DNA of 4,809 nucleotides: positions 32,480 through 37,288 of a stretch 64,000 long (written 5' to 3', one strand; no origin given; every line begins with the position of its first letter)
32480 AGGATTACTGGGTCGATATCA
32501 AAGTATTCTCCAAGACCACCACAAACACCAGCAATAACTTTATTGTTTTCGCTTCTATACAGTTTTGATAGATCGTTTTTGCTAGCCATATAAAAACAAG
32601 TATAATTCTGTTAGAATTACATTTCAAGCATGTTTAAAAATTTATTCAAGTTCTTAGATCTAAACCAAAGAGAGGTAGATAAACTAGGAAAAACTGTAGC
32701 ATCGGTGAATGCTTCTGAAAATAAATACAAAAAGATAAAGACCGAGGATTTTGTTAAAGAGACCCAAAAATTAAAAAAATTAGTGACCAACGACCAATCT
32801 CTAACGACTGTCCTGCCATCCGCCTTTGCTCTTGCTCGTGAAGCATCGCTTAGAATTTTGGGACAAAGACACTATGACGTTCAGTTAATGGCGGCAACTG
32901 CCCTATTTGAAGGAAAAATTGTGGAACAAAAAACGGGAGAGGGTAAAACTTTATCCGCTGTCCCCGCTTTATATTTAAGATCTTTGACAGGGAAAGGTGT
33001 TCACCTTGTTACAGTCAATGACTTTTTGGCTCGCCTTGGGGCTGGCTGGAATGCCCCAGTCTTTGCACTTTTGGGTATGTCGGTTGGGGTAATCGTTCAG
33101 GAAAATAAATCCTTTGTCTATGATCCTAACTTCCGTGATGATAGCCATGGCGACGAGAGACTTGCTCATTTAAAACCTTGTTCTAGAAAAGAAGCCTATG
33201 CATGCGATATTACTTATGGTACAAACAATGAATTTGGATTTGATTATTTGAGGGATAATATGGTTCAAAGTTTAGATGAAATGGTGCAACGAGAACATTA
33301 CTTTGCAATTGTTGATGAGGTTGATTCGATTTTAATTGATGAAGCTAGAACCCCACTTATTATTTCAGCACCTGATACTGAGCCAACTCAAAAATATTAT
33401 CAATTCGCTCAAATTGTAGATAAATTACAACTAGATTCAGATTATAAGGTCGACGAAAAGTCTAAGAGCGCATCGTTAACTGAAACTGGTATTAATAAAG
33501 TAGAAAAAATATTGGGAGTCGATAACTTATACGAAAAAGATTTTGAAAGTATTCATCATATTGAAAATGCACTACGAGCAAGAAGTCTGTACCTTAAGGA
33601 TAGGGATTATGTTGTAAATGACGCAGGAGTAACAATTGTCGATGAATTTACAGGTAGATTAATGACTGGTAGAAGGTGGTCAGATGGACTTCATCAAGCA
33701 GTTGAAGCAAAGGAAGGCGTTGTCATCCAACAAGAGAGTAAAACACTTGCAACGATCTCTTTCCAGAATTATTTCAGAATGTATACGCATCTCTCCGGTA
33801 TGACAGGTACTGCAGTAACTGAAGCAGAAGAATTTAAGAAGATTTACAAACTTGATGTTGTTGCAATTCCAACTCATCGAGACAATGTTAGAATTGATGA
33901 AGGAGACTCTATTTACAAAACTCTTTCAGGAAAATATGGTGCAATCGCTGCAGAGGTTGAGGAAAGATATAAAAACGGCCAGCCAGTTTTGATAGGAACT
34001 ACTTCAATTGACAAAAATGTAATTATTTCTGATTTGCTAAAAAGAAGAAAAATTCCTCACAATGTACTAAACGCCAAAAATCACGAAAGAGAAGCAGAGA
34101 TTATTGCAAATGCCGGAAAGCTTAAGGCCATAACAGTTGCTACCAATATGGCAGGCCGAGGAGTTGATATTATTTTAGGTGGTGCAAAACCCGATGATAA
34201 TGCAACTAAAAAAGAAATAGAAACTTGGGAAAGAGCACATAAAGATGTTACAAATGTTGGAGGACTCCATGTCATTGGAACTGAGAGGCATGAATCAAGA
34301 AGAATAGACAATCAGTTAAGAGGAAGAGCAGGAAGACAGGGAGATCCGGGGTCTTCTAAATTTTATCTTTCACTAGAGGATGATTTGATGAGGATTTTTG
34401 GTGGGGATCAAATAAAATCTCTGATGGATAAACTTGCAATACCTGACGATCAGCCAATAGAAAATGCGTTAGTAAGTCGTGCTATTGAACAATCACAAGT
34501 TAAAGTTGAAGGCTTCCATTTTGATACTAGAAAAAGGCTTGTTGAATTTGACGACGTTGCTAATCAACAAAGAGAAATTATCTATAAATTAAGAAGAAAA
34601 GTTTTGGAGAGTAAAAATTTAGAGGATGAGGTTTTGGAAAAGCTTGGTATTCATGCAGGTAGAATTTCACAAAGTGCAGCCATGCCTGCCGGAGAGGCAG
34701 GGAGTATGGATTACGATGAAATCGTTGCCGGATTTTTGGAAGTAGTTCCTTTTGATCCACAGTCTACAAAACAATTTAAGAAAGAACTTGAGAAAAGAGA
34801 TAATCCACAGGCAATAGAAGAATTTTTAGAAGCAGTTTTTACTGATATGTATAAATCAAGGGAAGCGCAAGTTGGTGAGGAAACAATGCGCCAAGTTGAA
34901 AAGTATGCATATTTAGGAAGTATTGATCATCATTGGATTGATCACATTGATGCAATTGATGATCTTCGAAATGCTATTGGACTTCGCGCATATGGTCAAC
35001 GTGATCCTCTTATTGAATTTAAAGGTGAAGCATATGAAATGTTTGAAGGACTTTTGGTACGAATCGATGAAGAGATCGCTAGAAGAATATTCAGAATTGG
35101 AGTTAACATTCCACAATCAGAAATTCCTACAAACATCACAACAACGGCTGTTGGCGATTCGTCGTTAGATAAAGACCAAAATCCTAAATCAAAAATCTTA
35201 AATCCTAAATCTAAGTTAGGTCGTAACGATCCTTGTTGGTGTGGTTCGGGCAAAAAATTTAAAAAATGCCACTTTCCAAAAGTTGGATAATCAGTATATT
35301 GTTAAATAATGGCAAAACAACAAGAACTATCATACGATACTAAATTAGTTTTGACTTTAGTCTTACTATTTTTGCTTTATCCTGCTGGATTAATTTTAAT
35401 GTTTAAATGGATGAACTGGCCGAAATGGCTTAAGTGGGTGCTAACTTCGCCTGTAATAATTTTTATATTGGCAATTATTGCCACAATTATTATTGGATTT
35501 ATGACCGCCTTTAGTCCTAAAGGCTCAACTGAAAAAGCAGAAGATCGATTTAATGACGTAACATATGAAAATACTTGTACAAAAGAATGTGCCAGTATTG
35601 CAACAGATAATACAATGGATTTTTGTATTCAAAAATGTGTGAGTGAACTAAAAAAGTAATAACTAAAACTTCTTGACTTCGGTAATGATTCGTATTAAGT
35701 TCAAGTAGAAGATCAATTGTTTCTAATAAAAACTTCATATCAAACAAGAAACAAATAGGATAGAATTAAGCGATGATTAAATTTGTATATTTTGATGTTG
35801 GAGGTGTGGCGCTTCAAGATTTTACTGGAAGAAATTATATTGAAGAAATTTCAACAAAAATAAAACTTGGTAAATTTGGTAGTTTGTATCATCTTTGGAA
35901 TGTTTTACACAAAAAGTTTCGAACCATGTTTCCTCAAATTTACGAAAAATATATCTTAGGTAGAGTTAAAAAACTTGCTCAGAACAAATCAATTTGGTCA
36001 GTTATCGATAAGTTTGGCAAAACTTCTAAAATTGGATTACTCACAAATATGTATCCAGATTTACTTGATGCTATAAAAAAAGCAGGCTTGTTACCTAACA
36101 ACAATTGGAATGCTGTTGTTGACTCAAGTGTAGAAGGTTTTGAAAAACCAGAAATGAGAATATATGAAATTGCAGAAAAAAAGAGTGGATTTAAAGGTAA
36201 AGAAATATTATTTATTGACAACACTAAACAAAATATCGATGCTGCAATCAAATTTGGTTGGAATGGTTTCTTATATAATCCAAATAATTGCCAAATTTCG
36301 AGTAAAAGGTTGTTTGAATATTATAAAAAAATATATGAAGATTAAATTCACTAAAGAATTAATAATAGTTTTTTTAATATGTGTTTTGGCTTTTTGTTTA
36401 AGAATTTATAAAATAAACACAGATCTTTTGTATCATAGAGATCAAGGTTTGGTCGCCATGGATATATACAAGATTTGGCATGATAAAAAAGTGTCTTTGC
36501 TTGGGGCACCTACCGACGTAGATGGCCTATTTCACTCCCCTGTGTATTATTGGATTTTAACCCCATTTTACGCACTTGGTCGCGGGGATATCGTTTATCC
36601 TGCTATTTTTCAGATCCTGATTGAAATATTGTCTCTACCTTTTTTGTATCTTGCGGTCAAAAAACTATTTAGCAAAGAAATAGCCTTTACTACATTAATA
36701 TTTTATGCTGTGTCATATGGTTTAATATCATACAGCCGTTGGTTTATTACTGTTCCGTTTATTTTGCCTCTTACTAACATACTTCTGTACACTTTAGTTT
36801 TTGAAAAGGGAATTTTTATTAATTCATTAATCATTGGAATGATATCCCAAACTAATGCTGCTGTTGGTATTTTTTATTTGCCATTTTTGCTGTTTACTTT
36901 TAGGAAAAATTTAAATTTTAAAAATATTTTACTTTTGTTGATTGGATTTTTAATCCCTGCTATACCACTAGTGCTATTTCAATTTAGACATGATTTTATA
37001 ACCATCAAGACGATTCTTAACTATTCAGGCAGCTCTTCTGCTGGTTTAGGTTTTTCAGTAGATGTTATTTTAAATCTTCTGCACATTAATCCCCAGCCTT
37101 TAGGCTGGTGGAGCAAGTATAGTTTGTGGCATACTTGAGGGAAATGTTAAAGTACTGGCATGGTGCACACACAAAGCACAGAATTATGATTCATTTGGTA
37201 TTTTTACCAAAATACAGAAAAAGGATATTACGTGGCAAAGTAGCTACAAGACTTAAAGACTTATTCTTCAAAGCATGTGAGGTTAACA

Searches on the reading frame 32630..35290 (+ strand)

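Call 55: search_protein_families(library=pfam, proteins=[window:32630-35290:+], max_evalue=0.001)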
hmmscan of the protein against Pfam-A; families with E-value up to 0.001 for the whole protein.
window:32630-35290:+ (886 aa): 6 families
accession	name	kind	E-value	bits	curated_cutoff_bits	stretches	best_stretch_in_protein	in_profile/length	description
PF07517.20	SecA_DEAD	-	1.3e-110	369.7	24.6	1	10-403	7-290/290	SecA DEAD-like domain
PF21090.3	P-loop_SecA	-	7.2e-82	274.4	27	1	420-607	3-205/205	SecA P-loop domain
PF07516.18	SecA_SW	-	2.3e-55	188.2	26.7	1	609-823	1-199/200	SecA Wing and Scaffold domain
PF01043.26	SecA_PP_bind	-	2.7e-40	137.8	23.5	1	253-359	3-110/110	SecA preprotein cross-linking domain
PF02810.21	SEC-C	-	8.4e-11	42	20.4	1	865-883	1-19/19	SEC-C motif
PF00271.37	Helicase_C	-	0.00091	19.9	23.5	0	446-514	11-81/110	Helicase conserved C-terminal domain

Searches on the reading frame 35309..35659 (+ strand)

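Call 55: search_protein_families(library=pfam, proteins=[window:35309-35659:+], max_evalue=0.001)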
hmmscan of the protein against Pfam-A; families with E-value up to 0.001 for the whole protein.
window:35309-35659:+ (116 aa): 1 family
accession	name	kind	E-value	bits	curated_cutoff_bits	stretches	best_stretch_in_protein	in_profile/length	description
PF10864.13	DUF2663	-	0.00054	20.8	25.2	1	13-84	20-88/127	Protein of unknown function (DUF2663)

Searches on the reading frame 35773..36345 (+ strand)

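Call 55: search_protein_families(library=pfam, proteins=[window:35773-36345:+], max_evalue=0.001)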
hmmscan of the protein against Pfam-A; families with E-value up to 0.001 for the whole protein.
window:35773-36345:+ (190 aa): 1 family
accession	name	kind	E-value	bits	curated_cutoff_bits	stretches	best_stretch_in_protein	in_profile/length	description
PF00702.32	Hydrolase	-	4.2e-06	27.7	26.4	1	86-162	116-191/191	haloacid dehalogenase-like hydrolase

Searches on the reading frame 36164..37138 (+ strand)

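Call 55: search_protein_families(library=pfam, proteins=[window:36164-37138:+], max_evalue=0.001)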
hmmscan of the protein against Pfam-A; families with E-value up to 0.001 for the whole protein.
window:36164-37138:+ (324 aa): 1 family
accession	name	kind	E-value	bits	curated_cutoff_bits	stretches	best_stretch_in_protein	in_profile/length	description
PF13231.12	PMT_2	-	6.2e-06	27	26.1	1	124-268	2-156/160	Dolichyl-phosphate-mannose-protein mannosyltransferase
